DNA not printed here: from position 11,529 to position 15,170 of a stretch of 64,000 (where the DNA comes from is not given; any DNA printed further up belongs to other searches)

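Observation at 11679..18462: A PKS-like operon whose KS, AT and DH catalytic residues all look substituted while the fused PPTase looks intact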

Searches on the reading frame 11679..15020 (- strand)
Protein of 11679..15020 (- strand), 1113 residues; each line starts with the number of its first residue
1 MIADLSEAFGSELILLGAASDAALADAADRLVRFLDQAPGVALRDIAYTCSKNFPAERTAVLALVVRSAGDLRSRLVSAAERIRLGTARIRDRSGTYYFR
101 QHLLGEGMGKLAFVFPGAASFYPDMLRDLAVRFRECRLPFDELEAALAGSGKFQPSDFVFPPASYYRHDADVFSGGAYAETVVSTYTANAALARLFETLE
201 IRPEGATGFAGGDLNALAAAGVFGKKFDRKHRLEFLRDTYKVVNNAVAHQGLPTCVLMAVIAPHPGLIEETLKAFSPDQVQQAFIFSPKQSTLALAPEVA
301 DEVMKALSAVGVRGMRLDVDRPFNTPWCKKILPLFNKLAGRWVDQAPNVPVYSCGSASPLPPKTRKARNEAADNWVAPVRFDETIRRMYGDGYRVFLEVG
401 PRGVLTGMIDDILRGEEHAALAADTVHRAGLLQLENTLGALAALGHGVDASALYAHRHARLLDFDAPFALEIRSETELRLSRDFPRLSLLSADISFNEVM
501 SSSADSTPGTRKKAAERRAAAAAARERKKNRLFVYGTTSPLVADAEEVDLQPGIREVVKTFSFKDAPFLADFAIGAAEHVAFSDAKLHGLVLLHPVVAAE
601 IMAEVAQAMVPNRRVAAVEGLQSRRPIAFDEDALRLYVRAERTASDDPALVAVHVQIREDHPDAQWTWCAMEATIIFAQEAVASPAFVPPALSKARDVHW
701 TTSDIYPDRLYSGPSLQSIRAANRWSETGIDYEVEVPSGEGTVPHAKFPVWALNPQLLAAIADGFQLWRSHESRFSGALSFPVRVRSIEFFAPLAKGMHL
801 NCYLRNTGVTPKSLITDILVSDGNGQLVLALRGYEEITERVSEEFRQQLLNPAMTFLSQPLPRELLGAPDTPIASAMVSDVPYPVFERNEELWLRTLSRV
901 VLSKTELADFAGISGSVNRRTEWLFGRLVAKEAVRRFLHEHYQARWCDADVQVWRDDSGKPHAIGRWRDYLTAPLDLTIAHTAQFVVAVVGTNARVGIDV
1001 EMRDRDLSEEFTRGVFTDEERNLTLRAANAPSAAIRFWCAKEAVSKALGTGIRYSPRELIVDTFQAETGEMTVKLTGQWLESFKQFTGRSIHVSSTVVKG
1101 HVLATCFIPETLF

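Call 5: search_protein_families(library=pfam, proteins=[window:11679-15020:-], max_evalue=0.1)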
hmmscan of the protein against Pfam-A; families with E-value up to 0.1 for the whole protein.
window:11679-15020:- (1113 aa): 5 families
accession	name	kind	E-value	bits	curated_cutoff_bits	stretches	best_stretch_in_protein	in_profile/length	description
PF01648.25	ACPS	-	1e-16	61.3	25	1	995-1105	1-110/111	4'-phosphopantetheinyl transferase superfamily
PF00698.26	Acyl_transf_1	-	3.2e-09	37.1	32.7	1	269-415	136-281/319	Acyl transferase domain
PF22621.2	CurL-like_PKS_C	-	1e-06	29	27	1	13-51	2-40/64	CurL-like, PKS C-terminal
PF14765.12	PS-DH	-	2e-06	27.9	23.7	1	710-835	31-155/166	Polyketide synthase dehydratase N-terminal domain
PF22336.2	RhiE-like_linker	-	0.0073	16.7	27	1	16-74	2-58/67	RhiE-like, KS-MAT linker domain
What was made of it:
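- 12381..13385 (-): Pseudo-dehydratase, a double hotdog (residues 546-880). The catalytic His is replaced by Phe572 (codon 13305-13307). The catalytic Asp of the LLD motif is replaced by Ala759 (codon 12744-12746). Pfam PS-DH (call 5).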

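Call 6: search_protein_families(library=ncbifam, proteins=[window:11679-15020:-], max_evalue=0.1)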
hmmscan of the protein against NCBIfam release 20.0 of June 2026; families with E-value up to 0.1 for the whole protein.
window:11679-15020:- (1113 aa): 17 families
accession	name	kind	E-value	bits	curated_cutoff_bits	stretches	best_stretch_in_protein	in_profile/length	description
NF045894.1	PKS_plus_SDR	equivalog_domain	7.7e-31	106.6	1740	1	14-462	449-863/1515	type I polyketide synthase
TIGR02813.1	omega_3_PfaA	subfamily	9.1e-28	95.6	1010.1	1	41-417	511-884/2582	polyketide-type polyunsaturated fatty acid synthase PfaA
TIGR00128.1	fabD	equivalog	6.6e-18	65.2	260.9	1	110-412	2-286/290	ACP S-malonyltransferase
NF041183.1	Pks2_ls1_myc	equivalog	2.4e-17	61.2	2400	2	11-465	447-866/2086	sulfolipid-1 biosynthesis phthioceranic/hydroxyphthioceranic acid synthase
TIGR00556.1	pantethn_trn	domain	5.9e-14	52.3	45.35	2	994-1107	3-124/128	phosphopantetheine--protein transferase domain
TIGR03131.1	malonate_mdcH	equivalog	1.4e-11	44.4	297.9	1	186-424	60-285/297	malonate decarboxylase subunit epsilon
TIGR00516.1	acpS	equivalog_domain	2.8e-11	43.8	59.8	2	1009-1108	24-120/125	holo-ACP synthase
NF011254.0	PRK14660.1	equivalog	1.1e-10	41.6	195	1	1009-1105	24-120/125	holo-[acyl-carrier-protein] synthase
NF011251.0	PRK14657.1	equivalog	7.3e-09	35.7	165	1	1008-1097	23-110/123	holo-[acyl-carrier-protein] synthase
NF000832.0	PRK00070.3-2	equivalog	1.7e-08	34.8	107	1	1011-1098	25-104/116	holo-ACP synthase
NF011250.0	PRK14656.1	equivalog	1.2e-05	25.3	175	1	1011-1101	26-116/126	holo-[acyl-carrier-protein] synthase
NF042922.1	4PPT_HetI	equivalog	6.4e-05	22.4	370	1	950-1100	81-226/235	4'-phosphopantetheinyl transferase HetI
NF011257.0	PRK14663.1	equivalog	0.0004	20.4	186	1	1009-1053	22-66/123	holo-[acyl-carrier-protein] synthase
NF011253.0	PRK14659.1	equivalog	0.0018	18.9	156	0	1008-1074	23-92/123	holo-[acyl-carrier-protein] synthase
TIGR02816.1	pfaB_fam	subfamily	0.003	16.4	144.3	1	109-223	177-282/534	PfaB family protein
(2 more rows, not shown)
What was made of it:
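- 11682..12380 (-): Sfp-type (W/KEA) 4'-phosphopantetheinyl transferase domain (residues 881-1113). All motifs are intact: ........, GKPH, IAHT, VGIDVE (Asp999, Glu1001) and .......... (Lys1041, Glu1042, Lys1046). The stop codon is at 11679-11681. Pfam ACPS 1e-16 and TIGR00556 above its cut-off (calls 5, 6).
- On Sfp-type (group II, W/KEA) phosphopantetheinyl transferase: Pfam ACPS and TIGR00556 score above their cut-offs (calls 5, 6).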

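Call 8: search_solved_structures(query=window:11679-15020:-, max_evalue=0.001, show_alignments=4)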
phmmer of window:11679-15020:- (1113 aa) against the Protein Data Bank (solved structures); distinct sequences matched with E-value up to 0.001: 43.
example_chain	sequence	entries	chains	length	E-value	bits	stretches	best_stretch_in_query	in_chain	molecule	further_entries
4mz0_A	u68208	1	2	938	7.1e-16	60.4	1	13-409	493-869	CurL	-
8jpu_A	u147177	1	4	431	2.2e-11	45.5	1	15-427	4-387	Tylactone synthase modules 4 & 5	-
8jpt_A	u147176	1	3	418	1.8e-10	42.5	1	105-426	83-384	Polyene macrolide polyketide synthase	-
6iyo_A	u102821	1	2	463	3.2e-10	41.7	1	69-442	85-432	Type I modular polyketide synthase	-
7s6b_A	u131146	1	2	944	1.5e-09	39.5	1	107-451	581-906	Polyketide synthase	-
9iyw_A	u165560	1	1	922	1.8e-09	39.2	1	105-459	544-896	Polyketide synthase,GfsA KSQ-AncAT chimeric protein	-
8in9_A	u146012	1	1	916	5e-09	37.7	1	105-459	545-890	Polyketide synthase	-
7vee_A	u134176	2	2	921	5.1e-09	37.7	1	105-459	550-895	Polyketide synthase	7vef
7vt1_A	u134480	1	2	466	1.8e-08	35.9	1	109-464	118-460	Type I modular polyketide synthase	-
7vrs_A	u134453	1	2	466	2.2e-07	32.3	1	109-464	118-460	Type I modular polyketide synthase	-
3tqe_A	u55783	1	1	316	2.3e-07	32.2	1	112-420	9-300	Malonyl-CoA-[acyl-carrier-protein] transacylase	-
7agq_A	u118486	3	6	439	3e-07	31.9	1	13-464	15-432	Mycocerosic acid synthase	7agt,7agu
7agr_A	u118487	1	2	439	4e-07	31.5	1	13-464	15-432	Mycocerosic acid synthase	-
3hjv_A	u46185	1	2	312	8.2e-07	30.4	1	108-420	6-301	Malonyl Coa-acyl carrier protein transacylase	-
3rgi_A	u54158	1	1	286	8.7e-07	30.3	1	185-415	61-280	DisD protein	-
3qmn_A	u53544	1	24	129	0.00022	22.4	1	1000-1108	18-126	Holo-[acyl-carrier-protein] synthase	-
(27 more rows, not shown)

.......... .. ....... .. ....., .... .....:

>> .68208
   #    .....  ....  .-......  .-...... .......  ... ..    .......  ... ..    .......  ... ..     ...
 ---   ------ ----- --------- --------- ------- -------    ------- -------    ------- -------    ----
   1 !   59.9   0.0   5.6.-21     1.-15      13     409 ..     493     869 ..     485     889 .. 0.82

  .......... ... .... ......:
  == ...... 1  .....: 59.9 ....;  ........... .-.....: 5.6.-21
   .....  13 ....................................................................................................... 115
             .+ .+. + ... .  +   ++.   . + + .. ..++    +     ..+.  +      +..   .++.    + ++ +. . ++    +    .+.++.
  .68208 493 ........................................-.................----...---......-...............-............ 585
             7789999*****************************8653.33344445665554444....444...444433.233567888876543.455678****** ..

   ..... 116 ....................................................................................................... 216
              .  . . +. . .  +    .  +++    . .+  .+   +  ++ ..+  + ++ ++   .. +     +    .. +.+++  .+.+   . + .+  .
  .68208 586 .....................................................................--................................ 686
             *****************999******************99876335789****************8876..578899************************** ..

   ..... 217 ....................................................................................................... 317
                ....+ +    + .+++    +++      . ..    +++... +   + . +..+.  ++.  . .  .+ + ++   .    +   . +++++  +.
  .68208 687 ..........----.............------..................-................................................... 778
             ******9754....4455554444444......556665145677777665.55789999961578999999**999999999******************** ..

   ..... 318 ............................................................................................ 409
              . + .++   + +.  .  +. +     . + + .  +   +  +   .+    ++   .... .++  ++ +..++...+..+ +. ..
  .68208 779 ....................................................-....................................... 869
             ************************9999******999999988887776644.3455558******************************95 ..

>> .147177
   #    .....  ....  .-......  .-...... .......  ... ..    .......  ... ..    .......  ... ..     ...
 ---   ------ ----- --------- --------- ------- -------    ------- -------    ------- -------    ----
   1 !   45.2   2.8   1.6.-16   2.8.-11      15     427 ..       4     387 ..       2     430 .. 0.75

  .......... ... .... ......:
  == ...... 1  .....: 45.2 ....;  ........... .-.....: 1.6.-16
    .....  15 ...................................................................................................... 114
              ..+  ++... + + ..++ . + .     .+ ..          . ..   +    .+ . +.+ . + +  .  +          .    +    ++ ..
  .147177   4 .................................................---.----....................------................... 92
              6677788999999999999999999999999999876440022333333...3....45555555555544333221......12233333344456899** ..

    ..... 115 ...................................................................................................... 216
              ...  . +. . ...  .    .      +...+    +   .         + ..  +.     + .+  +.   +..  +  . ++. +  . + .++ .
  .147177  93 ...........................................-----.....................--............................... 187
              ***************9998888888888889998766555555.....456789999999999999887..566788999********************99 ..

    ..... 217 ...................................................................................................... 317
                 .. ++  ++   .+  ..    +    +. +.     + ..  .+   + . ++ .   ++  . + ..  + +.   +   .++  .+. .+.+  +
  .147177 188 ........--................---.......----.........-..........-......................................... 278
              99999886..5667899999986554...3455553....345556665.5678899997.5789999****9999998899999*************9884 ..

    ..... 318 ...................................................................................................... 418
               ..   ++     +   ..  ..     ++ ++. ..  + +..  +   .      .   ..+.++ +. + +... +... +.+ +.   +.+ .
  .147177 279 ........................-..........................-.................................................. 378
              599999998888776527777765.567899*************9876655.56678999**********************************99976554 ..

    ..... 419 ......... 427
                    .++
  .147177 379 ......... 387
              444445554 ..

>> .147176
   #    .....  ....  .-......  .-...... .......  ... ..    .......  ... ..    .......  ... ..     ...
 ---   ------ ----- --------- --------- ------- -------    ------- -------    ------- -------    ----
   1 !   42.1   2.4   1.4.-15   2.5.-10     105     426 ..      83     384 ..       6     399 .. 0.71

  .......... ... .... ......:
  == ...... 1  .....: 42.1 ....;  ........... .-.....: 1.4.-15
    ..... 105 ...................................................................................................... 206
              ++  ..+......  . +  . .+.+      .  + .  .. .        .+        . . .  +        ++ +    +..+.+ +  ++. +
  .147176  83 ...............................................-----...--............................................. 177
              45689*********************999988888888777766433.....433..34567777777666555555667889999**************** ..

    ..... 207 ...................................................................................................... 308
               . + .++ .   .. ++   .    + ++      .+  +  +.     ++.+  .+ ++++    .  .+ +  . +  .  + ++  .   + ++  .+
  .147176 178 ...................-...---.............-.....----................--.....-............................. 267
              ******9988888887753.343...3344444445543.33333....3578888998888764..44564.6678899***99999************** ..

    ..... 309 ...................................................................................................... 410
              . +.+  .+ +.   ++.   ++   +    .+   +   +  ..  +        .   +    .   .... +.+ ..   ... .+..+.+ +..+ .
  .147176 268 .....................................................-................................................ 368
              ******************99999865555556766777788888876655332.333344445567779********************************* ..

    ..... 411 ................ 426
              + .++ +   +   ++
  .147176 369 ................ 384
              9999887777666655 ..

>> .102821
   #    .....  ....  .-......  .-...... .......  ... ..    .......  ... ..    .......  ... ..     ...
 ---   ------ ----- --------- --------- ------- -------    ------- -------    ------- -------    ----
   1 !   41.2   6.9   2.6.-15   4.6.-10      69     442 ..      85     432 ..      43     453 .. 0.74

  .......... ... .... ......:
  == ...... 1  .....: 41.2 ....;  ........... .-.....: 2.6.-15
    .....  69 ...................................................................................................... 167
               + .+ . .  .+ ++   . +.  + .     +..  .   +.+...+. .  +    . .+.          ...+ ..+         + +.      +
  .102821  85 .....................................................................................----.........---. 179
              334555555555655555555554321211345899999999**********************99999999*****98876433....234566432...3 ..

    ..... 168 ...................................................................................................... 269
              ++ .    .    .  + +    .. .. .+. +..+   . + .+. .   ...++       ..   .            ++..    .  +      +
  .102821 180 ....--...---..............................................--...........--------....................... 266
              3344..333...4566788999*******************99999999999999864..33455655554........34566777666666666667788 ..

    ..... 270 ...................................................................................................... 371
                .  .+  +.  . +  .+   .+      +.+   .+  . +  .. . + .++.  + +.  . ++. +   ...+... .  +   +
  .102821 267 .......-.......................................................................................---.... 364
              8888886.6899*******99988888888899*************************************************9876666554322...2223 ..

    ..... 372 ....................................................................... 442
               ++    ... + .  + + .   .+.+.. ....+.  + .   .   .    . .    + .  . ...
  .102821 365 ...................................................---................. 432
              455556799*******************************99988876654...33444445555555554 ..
